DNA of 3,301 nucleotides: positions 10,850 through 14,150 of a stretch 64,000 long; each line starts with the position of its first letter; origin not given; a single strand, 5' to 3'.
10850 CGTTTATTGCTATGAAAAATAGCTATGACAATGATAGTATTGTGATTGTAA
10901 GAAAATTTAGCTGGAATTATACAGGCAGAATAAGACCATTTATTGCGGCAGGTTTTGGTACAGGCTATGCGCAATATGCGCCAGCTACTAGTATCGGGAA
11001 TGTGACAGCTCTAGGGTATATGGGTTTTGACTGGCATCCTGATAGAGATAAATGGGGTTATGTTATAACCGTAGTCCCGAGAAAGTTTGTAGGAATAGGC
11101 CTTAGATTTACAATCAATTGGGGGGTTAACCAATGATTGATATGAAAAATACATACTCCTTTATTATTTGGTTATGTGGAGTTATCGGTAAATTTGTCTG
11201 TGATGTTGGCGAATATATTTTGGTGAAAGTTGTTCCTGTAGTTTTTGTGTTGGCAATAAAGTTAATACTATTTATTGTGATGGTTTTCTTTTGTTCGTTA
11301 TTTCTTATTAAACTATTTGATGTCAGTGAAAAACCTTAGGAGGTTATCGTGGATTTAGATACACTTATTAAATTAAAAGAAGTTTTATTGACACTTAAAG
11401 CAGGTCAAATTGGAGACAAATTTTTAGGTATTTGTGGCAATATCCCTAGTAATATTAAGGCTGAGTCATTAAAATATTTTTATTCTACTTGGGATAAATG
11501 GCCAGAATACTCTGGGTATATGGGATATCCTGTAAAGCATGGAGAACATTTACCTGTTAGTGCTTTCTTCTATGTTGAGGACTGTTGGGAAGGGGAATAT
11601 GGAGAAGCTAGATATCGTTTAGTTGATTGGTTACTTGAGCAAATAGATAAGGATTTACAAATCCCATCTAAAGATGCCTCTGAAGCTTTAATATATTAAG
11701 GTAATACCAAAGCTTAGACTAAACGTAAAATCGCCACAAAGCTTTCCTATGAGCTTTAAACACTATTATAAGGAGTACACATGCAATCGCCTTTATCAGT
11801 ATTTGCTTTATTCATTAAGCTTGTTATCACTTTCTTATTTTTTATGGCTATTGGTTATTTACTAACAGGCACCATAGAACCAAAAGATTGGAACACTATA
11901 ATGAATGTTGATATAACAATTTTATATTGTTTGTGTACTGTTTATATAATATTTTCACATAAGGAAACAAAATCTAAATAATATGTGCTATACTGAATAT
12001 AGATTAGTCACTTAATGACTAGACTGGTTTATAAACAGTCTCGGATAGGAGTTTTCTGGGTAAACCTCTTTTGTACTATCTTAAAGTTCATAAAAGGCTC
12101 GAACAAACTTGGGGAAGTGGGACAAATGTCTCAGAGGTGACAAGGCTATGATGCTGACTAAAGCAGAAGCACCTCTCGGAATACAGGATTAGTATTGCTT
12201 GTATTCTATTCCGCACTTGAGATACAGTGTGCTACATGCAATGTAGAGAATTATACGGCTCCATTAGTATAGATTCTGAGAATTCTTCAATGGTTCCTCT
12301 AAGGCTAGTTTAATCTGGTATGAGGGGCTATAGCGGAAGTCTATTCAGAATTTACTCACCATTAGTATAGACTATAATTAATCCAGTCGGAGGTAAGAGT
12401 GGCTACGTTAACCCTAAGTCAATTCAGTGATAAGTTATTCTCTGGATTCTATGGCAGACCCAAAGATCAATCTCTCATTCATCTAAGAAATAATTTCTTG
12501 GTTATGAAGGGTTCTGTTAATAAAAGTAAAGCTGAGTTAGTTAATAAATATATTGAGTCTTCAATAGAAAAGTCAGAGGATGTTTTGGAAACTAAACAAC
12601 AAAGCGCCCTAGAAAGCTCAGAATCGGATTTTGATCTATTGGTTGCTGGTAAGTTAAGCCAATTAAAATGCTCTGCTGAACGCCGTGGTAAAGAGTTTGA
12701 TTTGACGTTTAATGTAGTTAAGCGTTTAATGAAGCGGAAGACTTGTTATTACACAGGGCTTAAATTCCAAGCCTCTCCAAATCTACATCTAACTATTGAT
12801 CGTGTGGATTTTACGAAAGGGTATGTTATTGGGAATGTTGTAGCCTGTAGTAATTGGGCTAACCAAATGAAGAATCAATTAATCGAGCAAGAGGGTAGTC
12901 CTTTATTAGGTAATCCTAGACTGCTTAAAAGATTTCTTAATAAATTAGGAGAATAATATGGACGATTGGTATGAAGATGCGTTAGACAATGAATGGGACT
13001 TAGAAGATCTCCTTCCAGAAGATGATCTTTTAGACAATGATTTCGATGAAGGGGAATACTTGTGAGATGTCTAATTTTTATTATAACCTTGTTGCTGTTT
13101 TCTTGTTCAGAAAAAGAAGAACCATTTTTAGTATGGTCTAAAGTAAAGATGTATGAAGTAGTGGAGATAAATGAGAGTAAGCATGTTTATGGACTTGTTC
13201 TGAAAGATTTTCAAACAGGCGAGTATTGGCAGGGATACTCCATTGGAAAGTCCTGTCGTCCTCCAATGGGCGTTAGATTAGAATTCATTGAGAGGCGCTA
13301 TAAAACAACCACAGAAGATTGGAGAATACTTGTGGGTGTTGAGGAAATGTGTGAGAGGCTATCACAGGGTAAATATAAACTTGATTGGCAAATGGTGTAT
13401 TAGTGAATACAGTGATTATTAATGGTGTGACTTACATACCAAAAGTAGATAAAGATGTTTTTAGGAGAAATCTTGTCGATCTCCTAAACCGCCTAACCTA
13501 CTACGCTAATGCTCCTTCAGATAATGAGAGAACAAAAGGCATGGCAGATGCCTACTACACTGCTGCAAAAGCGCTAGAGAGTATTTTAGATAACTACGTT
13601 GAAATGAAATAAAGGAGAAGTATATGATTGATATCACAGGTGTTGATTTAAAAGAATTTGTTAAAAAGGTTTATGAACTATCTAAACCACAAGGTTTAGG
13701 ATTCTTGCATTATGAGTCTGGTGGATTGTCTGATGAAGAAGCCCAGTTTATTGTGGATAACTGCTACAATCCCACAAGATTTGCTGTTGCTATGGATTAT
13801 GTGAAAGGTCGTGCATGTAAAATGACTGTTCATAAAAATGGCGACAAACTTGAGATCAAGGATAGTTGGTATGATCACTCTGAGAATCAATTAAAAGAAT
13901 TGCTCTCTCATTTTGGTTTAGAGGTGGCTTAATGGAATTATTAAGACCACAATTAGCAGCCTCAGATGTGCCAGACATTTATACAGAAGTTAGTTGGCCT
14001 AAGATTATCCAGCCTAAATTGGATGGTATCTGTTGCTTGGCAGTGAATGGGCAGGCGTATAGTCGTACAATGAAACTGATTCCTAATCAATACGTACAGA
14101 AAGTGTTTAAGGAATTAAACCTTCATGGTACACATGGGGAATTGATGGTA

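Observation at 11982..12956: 417-nt hairpin-dense non-coding region with duplicated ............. box upstream of an HNH endonuclease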

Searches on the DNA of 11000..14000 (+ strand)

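Call 6: search_dna_similar(query=window:11000-14000:+, collection=phages, mode=near, max_rows=30)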
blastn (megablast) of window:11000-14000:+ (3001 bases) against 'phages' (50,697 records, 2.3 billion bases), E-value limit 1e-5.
No match.

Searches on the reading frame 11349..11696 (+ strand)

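Call 16: search_protein_families(library=pfam, proteins=[window:11349-11696:+], max_evalue=1)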
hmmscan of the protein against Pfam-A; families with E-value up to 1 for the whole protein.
window:11349-11696:+ (116 aa): 0 families

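Call 17: search_protein_families(library=phrogs, proteins=[window:11349-11696:+], max_evalue=0.01)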
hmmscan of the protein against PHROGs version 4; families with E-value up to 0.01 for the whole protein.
window:11349-11696:+ (116 aa): 3 families
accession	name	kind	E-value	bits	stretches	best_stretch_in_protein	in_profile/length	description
phrog_8153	-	unknown function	3.3e-10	41.2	1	44-107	71-146/151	-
phrog_28830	-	unknown function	1.2e-06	29.4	1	72-104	133-165/171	-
phrog_13228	-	unknown function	4.7e-06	27.8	1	3-101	3-114/115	-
